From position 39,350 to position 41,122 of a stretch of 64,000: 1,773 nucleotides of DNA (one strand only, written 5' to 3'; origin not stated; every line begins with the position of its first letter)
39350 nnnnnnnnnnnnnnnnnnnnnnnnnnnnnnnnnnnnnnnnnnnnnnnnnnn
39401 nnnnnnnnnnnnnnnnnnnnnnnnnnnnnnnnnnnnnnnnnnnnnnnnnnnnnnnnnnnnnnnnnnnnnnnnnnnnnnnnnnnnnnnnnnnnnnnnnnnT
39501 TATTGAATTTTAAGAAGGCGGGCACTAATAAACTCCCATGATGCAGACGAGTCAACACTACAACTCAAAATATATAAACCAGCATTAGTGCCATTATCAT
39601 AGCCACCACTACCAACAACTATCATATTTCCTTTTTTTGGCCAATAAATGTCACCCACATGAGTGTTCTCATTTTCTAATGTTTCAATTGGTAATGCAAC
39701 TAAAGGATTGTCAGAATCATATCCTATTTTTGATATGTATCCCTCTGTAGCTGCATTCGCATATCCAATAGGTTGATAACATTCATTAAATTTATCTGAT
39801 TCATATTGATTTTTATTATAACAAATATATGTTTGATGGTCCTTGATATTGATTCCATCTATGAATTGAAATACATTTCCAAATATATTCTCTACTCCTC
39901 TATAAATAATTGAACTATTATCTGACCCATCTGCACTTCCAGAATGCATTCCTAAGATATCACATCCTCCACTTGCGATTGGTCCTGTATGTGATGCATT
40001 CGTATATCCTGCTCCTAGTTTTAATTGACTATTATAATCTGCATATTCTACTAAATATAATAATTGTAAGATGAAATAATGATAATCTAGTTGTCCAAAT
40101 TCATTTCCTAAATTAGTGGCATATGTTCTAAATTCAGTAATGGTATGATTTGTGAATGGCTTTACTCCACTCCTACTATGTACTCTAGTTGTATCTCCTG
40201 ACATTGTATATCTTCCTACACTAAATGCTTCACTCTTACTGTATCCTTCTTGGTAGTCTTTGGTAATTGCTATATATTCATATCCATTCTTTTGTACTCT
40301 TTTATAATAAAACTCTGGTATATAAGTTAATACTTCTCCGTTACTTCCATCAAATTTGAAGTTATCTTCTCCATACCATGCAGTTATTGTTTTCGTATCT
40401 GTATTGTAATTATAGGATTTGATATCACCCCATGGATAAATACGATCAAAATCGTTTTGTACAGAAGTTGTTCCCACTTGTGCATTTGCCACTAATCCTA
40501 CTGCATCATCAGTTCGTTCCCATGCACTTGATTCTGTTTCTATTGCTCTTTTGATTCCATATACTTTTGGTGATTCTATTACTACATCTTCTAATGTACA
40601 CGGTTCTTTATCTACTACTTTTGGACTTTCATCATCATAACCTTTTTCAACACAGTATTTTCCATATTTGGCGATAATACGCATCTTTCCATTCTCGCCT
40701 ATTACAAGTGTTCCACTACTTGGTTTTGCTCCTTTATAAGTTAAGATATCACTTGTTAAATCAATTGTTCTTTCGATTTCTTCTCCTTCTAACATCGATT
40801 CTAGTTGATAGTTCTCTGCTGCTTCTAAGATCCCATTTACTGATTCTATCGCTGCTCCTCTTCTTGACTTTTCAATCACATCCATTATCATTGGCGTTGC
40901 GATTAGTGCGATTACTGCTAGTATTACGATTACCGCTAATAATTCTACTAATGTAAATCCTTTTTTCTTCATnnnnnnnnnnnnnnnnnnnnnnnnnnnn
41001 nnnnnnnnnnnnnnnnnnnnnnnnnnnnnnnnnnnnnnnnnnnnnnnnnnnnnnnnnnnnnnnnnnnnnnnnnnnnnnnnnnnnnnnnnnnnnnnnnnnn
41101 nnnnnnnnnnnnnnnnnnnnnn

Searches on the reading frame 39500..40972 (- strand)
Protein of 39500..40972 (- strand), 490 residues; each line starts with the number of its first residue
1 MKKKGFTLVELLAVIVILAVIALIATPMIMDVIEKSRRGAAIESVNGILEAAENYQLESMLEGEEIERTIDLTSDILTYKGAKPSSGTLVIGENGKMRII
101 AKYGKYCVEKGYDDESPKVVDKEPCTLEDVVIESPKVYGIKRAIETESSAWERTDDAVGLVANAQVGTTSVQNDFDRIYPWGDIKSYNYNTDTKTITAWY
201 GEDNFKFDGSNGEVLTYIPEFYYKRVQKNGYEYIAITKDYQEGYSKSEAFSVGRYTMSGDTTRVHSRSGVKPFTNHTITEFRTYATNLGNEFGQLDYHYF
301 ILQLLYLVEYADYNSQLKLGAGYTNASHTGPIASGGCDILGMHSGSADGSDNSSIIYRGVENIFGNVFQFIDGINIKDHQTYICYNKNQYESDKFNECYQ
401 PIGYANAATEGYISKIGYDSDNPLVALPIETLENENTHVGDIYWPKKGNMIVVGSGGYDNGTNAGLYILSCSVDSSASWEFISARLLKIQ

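Call 6: search_protein_families(library=pfam, proteins=[window:39500-40972:-], max_evalue=0.01)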
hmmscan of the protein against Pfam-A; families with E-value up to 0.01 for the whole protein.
window:39500-40972:- (490 aa): 1 family
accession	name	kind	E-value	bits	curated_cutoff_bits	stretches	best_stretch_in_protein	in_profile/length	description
PF07963.17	N_methyl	-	2.2e-07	30.6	21.2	1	2-25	3-26/27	Prokaryotic N-terminal methylation motif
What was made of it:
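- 39500..40972 (-): 490-aa modular pilin-like gene. The N-terminus is a class III signal and N-methylation motif (MKKKG|FTLVE). The C-terminal domain is like phage tail and DGR variable proteins. PF07963, E 2e-7 (call 6).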

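Call 8: find_encoding_contigs(protein=window:39500-40972:-, flank=6000, max_places=10)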
Protein window:39500-40972:- (490 aa): no gene with exactly this product is on record in the collection.

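Call 9: find_homologous_proteins(query=window:39500-40972:-, max_evalue=0.00001)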
Query window:39500-40972:- (490 aa): 3219 proteins with E <= 0.00001 among 8000 candidates; the best 120 are listed.
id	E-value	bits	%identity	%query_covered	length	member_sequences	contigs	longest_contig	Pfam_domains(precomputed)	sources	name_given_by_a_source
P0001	0.0e+0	1114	100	100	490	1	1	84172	PF07963.18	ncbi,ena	-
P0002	2.3e-248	843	77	100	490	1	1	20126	PF07963.18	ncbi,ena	-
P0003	3.1e-238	810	73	100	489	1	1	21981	PF07963.18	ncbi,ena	-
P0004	4.2e-233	793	73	100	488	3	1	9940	PF07963.18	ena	-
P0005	1.5e-214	732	67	100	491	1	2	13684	PF07963.18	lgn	-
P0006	4.0e-214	730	69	100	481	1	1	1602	PF07963.18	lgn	-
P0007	8.3e-197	673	66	94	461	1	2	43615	-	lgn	-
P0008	1.4e-185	636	59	100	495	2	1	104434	PF07963.18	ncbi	-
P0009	3.6e-182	625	65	89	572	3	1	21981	-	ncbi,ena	-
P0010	2.0e-181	622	60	100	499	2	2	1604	PF07963.18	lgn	-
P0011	4.0e-179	615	59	100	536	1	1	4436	PF07963.18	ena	-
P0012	9.8e-178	610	57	100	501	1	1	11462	PF07963.18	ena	-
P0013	2.7e-177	609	58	100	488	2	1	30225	PF07963.18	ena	-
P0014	9.0e-177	607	55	99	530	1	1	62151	PF07963.18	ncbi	-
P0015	1.9e-176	606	63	86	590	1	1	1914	PF07963.18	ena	-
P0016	1.6e-175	603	56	100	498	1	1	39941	PF07963.18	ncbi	-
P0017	1.7e-175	603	63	89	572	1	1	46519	PF07963.18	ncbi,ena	-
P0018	1.7e-175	603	56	99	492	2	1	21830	PF07963.18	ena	-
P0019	5.8e-174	598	57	100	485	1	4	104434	PF07963.18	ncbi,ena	-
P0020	1.1e-173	597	57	100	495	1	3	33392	PF07963.18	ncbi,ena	-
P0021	1.3e-173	596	55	100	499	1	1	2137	PF07963.18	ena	-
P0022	1.8e-173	596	55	99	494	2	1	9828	PF07963.18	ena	-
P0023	1.1e-172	594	56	100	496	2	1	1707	PF07963.18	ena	-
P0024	3.3e-172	592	56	99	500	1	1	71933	PF07963.18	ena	-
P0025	2.6e-171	589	55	100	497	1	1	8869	PF07963.18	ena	-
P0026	3.4e-170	585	55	99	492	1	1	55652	PF07963.18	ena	-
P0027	4.2e-170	585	54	99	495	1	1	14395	PF07963.18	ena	-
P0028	4.6e-170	585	56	99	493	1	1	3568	PF07963.18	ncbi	-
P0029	8.3e-169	581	54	100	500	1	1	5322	PF07963.18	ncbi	-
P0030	8.6e-169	581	55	100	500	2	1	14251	PF07963.18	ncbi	-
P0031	1.0e-166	574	56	100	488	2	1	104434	PF07963.18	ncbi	-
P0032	3.0e-166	572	55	100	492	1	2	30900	PF07963.18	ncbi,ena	-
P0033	1.7e-165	570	55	100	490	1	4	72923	PF07963.18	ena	-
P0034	2.1e-164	566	54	100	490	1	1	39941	PF07963.18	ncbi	-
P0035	2.7e-160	553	59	88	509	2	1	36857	PF07963.18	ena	-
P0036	4.7e-160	552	57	91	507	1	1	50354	PF07963.18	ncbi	-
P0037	7.1e-159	548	53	100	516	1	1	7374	PF07963.18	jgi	jgi:prepilin-type N-terminal cleavage/methylation domain-containing protein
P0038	7.4e-158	545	54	100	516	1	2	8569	PF07963.18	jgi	jgi:prepilin-type N-terminal cleavage/methylation domain-containing protein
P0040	3.5e-154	532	51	99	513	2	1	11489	PF07963.18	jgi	jgi:prepilin-type N-terminal cleavage/methylation domain-containing protein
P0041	1.3e-153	531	52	99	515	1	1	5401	PF07963.18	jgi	jgi:prepilin-type N-terminal cleavage/methylation domain-containing protein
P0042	1.8e-150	520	53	99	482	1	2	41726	PF07963.18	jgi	jgi:prepilin-type N-terminal cleavage/methylation domain-containing protein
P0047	7.5e-143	495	50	99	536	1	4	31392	PF07963.18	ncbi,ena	-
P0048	2.7e-142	493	50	99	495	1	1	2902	PF07963.18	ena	-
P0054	3.3e-139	483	50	100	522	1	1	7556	PF07963.18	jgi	jgi:prepilin-type N-terminal cleavage/methylation domain-containing protein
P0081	2.3e-131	457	46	100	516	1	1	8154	PF07963.18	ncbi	-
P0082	3.1e-131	457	54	72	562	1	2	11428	PF07963.18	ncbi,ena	-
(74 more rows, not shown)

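Call 10: find_encoding_contigs(protein=P0001, flank=6000, max_places=10)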
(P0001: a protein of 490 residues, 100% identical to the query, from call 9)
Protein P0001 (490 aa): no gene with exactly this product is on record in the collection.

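Call 11: find_encoding_contigs(protein=P0002, flank=6000, max_places=10)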
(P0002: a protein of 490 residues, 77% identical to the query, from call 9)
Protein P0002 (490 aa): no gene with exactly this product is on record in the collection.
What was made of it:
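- Tried and rejected: Exact-protein look-ups for the window's own protein and for its 100% and 77% relatives found nothing on record (calls 8, 10, 11).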

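Call 12: find_encoding_contigs(protein=P0003, flank=6000, max_places=10)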
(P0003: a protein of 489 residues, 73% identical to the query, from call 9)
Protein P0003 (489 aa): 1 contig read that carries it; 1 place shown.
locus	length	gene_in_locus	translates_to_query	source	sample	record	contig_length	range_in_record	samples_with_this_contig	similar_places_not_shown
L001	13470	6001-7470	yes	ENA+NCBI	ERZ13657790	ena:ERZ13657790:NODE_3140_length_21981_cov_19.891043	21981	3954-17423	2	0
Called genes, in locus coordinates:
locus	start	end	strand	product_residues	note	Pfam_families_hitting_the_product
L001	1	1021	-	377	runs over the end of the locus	PF01098:FTSW_RODA_SPOVE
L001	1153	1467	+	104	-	PF00367:PTS_EIIB (weak)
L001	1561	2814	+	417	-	PF00512:HisKA (weak), PF02518:HATPase_c, PF13589:HATPase_c_3 (weak), PF14501:HATPase_c_5 (weak)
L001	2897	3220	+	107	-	PF05103:DivIVA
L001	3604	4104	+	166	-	PF12844:HTH_19, PF13413:HTH_25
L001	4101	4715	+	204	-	PF01066:CDP-OH_P_transf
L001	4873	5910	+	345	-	PF00154:RecA_N, PF08423:Rad51, PF06745:ATPase (weak), PF01637:ATPase_2 (faint), PF13479:AAA_24 (faint), PF21096:RecA_C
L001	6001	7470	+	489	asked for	PF07963:N_methyl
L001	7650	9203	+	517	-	PF12072:RNase_Y_N, PF00013:KH_1, PF22891:KH_PNO1_2nd (faint), PF01966:HD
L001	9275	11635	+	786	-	PF00122:E1-E2_ATPase, PF00702:Hydrolase, PF08282:Hydrolase_3 (weak)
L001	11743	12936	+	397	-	PF13173:AAA_14, PF13635:DUF4143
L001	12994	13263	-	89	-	-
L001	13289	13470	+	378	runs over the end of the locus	PF02073:Peptidase_M29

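Call 16: find_related_loci(query=window:39503-40972:-, collection=genome_contigs, flank=5000)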
Query window:39503-40972:- (490 aa) in genome_contigs; peptide patterns used: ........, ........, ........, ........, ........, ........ (x = any residue, [..] = any of these).
64 stretches matched a pattern; 50 encode a relative of the query (tblastn E <= 1e-3); 49 distinct loci.
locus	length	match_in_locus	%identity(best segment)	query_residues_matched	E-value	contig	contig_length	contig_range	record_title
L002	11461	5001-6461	73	1-488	0e+0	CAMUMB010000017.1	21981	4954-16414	MAG TPA_asm: uncultured Bacillales bacterium isolate SRR14038239_bin.65_metawrap_v1.3_MAG genome assembly, contig: NODE.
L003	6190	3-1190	69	93-489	0e+0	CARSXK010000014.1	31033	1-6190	MAG TPA_asm: uncultured Bacilli bacterium isolate MGBC129510 genome assembly, contig: MGBC129510.14, whole genome shotgu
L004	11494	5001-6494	60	1-489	0e+0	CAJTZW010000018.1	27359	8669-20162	MAG TPA_asm: uncultured Bacilli bacterium isolate MGBC122606 genome assembly, contig: MGBC122606.18, whole genome shotgu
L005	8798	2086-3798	65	1-489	0e+0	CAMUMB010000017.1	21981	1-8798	MAG TPA_asm: uncultured Bacillales bacterium isolate SRR14038239_bin.65_metawrap_v1.3_MAG genome assembly, contig: NODE.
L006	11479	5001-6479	59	1-488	0e+0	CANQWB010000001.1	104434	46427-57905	MAG: uncultured Bacilli bacterium isolate Lapin-014__bin1 genome assembly, contig: Lapin-014__NODE_77_length_104434_cov_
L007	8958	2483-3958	56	3-488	1e-179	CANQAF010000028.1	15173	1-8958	MAG: uncultured Bacilli bacterium isolate Lapin-002__bin35 genome assembly, contig: Lapin-002__NODE_5058_length_15173_co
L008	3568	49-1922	56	3-489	0e+0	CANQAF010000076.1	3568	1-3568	MAG: uncultured Bacilli bacterium isolate Lapin-002__bin35 genome assembly, contig: Lapin-002__NODE_35971_length_3568_co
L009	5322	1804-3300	54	3-490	1e-178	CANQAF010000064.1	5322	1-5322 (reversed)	MAG: uncultured Bacilli bacterium isolate Lapin-002__bin35 genome assembly, contig: Lapin-002__NODE_20720_length_5322_co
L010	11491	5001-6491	55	6-488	2e-171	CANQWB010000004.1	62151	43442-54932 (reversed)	MAG: uncultured Bacilli bacterium isolate Lapin-014__bin1 genome assembly, contig: Lapin-014__NODE_312_length_62151_cov_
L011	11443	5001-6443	57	1-488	2e-169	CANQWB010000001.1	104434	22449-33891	MAG: uncultured Bacilli bacterium isolate Lapin-014__bin1 genome assembly, contig: Lapin-014__NODE_77_length_104434_cov_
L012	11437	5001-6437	57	6-488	2e-169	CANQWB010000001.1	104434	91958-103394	MAG: uncultured Bacilli bacterium isolate Lapin-014__bin1 genome assembly, contig: Lapin-014__NODE_77_length_104434_cov_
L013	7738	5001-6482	56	1-488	4e-169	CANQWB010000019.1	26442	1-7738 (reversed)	MAG: uncultured Bacilli bacterium isolate Lapin-014__bin1 genome assembly, contig: Lapin-014__NODE_1442_length_26442_cov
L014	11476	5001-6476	56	6-489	9e-169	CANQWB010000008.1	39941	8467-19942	MAG: uncultured Bacilli bacterium isolate Lapin-014__bin1 genome assembly, contig: Lapin-014__NODE_712_length_39941_cov_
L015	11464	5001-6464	56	6-488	2e-166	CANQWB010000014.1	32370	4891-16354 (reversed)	MAG: uncultured Bacilli bacterium isolate Lapin-014__bin1 genome assembly, contig: Lapin-014__NODE_1003_length_32370_cov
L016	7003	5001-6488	55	1-488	4e-165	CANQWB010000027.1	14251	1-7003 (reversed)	MAG: uncultured Bacilli bacterium isolate Lapin-014__bin1 genome assembly, contig: Lapin-014__NODE_3587_length_14251_cov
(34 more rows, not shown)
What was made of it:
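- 39500..40972 (-): 3219 relatives, many paralogues per MAG (calls 9, 16).
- On Simple-sequence contingency locus (slipped-strand phase variation): The family is large and paralogous (calls 9, 16).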

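Call 40: search_protein_families(library=phrogs, proteins=[window:39500-40972:-], max_evalue=0.01)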
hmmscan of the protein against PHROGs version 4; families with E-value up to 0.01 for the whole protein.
window:39500-40972:- (490 aa): 6 families
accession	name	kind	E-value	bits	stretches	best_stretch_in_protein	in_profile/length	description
phrog_5302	-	tail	3.8e-51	175.3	1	122-488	150-542/548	tail protein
phrog_11596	-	unknown function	1.5e-07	32.4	1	2-55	4-57/187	-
phrog_27437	-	unknown function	5.9e-07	30.8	1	2-45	6-49/140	-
phrog_2889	-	unknown function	3.2e-06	27.2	1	213-393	88-274/418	-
phrog_13280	-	unknown function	5.1e-06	27.3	1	1-26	1-26/67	-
phrog_3433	-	moron, auxiliary metabolic gene and host takeover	0.0026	18.9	1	2-67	18-79/127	pilin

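Call 41: find_encoding_contigs(protein=P0019, flank=400, max_places=10)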
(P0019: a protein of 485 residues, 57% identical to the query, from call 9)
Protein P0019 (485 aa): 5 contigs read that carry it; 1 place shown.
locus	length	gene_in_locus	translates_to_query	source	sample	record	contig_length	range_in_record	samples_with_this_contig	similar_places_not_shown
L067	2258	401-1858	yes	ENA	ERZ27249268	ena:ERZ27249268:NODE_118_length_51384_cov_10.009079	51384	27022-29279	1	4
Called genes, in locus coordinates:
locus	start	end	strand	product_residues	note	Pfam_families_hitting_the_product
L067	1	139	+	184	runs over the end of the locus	PF03729:DUF308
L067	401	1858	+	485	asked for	PF07963:N_methyl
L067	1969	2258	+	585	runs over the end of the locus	PF00580:UvrD-helicase, PF13245:AAA_19, PF13604:AAA_30 (faint), PF13361:UvrD_C, PF13538:UvrD_C_2 (faint)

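Call 42: find_encoding_contigs(protein=P0033, flank=400, max_places=10)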
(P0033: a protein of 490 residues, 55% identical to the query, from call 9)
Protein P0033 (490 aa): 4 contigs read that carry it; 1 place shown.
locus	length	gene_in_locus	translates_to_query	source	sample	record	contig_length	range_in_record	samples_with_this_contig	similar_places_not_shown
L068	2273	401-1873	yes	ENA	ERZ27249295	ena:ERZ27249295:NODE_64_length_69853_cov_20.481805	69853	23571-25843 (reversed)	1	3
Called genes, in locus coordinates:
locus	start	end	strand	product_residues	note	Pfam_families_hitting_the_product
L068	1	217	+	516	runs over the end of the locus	-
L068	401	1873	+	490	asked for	PF07963:N_methyl (weak)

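Call 55: search_solved_structures(query=window:39500-40972:-, max_evalue=1)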
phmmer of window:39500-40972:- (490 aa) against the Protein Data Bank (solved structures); distinct sequences matched with E-value up to 1: 19.
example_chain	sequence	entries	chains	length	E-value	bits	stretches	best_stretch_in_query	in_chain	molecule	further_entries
9lab_B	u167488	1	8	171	8.4e-05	24.9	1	2-57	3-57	MSHA major pilin subunit MshA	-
9egp_A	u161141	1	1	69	0.00023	23.5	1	2-57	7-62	Geopilin domain 1 protein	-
8tum_e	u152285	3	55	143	0.0003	23.1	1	6-89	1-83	Type IV major pilin protein PilA | Pilin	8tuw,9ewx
9laa_A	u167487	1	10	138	0.00096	21.4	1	3-53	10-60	Type IV pilin protein PilA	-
7tgg_A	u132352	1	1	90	0.0021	20.3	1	3-53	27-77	Geopilin domain 1 protein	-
1oqw_A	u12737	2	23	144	0.0065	18.7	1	6-53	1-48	Fimbrial protein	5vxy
8pfb_G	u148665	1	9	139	0.0091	18.2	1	6-54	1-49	Type IV pilin PilE1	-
5wda_A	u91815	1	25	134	0.029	16.5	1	6-59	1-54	General secretion pathway protein G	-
8qqj_J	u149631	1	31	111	0.075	15.2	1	6-98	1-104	Type IV narrow pilus major component PilA5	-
6xxd_A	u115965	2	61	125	0.13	14.4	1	6-59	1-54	PilA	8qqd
2m7g_A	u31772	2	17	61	0.13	14.4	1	6-54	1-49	Geopilin domain 1 protein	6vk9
5kua_A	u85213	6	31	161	0.18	13.9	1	6-58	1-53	pilin | Neisseria meningitidis PilE variant SB-GATDH | Neisseria meningitidis PilE, SB-DATDH variant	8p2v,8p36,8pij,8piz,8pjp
6snr_A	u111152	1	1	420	0.19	13.8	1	172-251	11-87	Lipid II:glycine glycyltransferase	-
8p3b_A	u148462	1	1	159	0.21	13.7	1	6-58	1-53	Fimbrial protein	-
2hi2_A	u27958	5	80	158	0.29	13.2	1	6-58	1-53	Fimbrial protein | PilA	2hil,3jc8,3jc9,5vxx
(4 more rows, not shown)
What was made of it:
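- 39500..40972 (-): Pilin chains in PDB (call 55). phrog_5302 tail protein, E 4e-51 (call 40).
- On Type IV pilin (class III signal peptide) for the downstream gene: Pilin chains match at E down to 8e-5 (call 55).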

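Call 76: predict_structure(alignment_id=A4)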
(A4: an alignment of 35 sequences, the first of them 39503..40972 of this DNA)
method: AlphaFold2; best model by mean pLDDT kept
length: 490 residues; sequences in the alignment: 35
mean_pLDDT: 79.8   pTM: 0.70
mean pLDDT of the five models: 79.8, 78.0, 75.5, 73.5, 72.7
residues with pLDDT >= 90: 153; 70-90: 221; 50-70: 90; < 50: 26
segments of 3 or more residues with pLDDT < 50: 324-328, 336-347, 351-354
pLDDT, mean of each block of 10 residues (from residue 1): 59 76 65 77 88 77 70 84 87 76 87 81 68 72 84 89 70 84 90 93 87 92 91 89 86 87 83 90 92 93 90 74 50 49 48 52 67 94 94 94 93 88 91 70 85 70 64 82 87
secondary structure, 60 per line:
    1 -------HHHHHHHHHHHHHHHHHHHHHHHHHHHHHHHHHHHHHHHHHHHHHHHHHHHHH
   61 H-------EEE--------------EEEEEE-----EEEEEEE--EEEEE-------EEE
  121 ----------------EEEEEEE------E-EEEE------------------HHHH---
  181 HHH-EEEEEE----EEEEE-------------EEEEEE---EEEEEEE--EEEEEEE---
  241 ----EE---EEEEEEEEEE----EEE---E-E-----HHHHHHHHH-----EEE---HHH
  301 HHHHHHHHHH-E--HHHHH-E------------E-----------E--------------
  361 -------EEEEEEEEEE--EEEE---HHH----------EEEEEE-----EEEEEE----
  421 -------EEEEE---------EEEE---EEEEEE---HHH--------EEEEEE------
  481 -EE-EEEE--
elements in order: H8-61 E69-71 E86-91 E97-103 E106-110 E118-120 E137-143 E152-155 H174-177 E185-190 E195-199 E213-218 E222-228 E231-237 E250-259 E264-266 H278-286 E292-294 H298-310 H315-319 E368-377 E380-383 E400-405 E411-416 E428-432 E442-445 E449-454 E469-474 E485-488
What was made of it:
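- On Type IV pilin (class III signal peptide) for the downstream gene: The model has a helix over residues 8-61 (call 76).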

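Call 78: fold_search(model_id=the predicted structure, library=pdb)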
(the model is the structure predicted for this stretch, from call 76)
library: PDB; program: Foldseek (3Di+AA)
matches with E <= 10: 200; with E <= 0.001: 3
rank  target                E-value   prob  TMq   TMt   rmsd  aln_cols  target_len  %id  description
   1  5vf4_C                3.2e-09  1.00  0.35  0.44   9.3       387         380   13  Thermus aquaticus variable protein (TaqVP) from diversity-generating retroelements (DGR) (released 2017-05-24)
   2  5vf4_A                3.8e-09  1.00  0.35  0.44   9.7       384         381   12  Thermus aquaticus variable protein (TaqVP) from diversity-generating retroelements (DGR) (released 2017-05-24)
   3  5vf4_D                5.3e-09  1.00  0.35  0.44   9.6       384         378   14  Thermus aquaticus variable protein (TaqVP) from diversity-generating retroelements (DGR) (released 2017-05-24)
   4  1yu0                  2.4e-03  0.93  0.24  0.30  17.8       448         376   11  Major Tropism Determinant P1 Variant (released 2005-09-20)
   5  1yu1                  1.6e-02  0.57  0.22  0.27  18.0       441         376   11  Major Tropism Determinant P3c Variant (released 2005-09-20)
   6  9mqr_A                2.1e-02  0.13  0.08  0.13  20.2       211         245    8  A8 Fab in complex with CD97 (released 2025-09-24)
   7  1yu4_A                2.2e-02  0.63  0.22  0.28  17.3       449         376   12  Major Tropism Determinant U1 Variant (released 2005-09-20)
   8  1yu3                  6.9e-02  0.41  0.24  0.30  17.9       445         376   10  Major Tropism Determinant I1 Variant (released 2005-09-20)
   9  1yu2                  1.2e-01  0.33  0.23  0.29  18.4       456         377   10  Major Tropism Determinant M1 Variant (released 2005-09-20)
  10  6dly_A                3.8e-01  0.02  0.07  0.09  19.9       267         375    7  Crystal structure of DNA polymerase III subunit beta from Mycobacterium marinum in complex with a natural product (released 2019-06-12)
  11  6dly_B                5.0e-01  0.02  0.06  0.07  19.1       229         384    9  Crystal structure of DNA polymerase III subunit beta from Mycobacterium marinum in complex with a natural product (released 2019-06-12)
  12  5ah2_C                7.0e-01  0.02  0.07  0.09  20.2       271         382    8  The sliding clamp of Mycobacterium smegmatis in complex with a natural product. (released 2015-06-03)
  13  2p4b_C                7.4e-01  0.04  0.08  0.14  23.9       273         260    6  Crystal structure of E.coli RseB (released 2007-05-22)
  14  6fvn_B                8.7e-01  0.02  0.07  0.09  19.7       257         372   10  DNA polymerase sliding clamp from Mycobacterium tuberculosis with bound P7 peptide (released 2019-04-10)
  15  6d47                  8.7e-01  0.02  0.05  0.06  17.8       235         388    7  Crystal structure of a DNA polymerase III subunit beta DnaN sliding clamp from Mycobacterium marinum (released 2018-05-02)
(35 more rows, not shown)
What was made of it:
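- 39500..40972 (-): Model pLDDT 79.8, best folds TaqVP and Mtd (calls 76, 78).
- On DGR variable protein (for the C-terminal domain): The fold matches TaqVP (E 3e-9) and Mtd (E 2e-3) (call 78).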

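Call 80: find_encoding_contigs(protein=P0020, flank=400, max_places=10)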
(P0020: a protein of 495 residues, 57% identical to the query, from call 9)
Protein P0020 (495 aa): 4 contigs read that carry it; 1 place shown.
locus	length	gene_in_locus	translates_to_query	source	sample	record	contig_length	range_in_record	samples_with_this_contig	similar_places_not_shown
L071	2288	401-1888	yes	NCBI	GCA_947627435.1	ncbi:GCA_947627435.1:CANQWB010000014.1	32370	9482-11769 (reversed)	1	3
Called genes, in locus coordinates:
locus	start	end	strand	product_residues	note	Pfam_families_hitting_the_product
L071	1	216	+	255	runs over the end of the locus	PF00072:Response_reg, PF08769:Spo0A_C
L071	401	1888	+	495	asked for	PF07963:N_methyl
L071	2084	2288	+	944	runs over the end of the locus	PF01676:Metalloenzyme, PF06415:iPGM_N, PF19789:DUF6273 (weak)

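Call 81: find_encoding_contigs(protein=P0032, flank=400, max_places=10)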
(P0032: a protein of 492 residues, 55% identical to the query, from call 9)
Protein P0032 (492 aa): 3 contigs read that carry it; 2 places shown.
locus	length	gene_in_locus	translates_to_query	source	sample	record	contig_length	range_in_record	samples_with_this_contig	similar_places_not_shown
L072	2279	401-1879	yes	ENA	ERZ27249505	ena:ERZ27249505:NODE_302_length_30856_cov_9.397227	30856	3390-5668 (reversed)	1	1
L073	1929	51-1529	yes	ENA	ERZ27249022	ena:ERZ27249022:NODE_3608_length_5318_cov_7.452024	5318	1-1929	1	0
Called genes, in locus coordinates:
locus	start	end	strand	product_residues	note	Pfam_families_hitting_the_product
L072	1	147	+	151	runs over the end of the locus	PF02590:SPOUT_MTase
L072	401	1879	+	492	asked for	PF07963:N_methyl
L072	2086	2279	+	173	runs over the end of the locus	PF09551:Spore_II_R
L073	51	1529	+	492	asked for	PF07963:N_methyl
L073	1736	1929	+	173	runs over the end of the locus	PF09551:Spore_II_R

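Call 82: find_encoding_contigs(protein=P0047, flank=400, max_places=10)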
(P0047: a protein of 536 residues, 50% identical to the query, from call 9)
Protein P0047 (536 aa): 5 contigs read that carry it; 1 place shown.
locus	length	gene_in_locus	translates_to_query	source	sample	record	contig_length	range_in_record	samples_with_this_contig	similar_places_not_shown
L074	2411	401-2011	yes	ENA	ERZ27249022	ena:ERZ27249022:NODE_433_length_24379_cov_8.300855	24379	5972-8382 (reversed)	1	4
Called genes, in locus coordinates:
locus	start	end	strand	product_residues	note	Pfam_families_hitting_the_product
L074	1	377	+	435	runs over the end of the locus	PF01225:Mur_ligase, PF08245:Mur_ligase_M, PF02875:Mur_ligase_C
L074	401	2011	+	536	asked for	PF07963:N_methyl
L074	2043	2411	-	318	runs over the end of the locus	PF11858:DUF3378, PF01351:RNase_HII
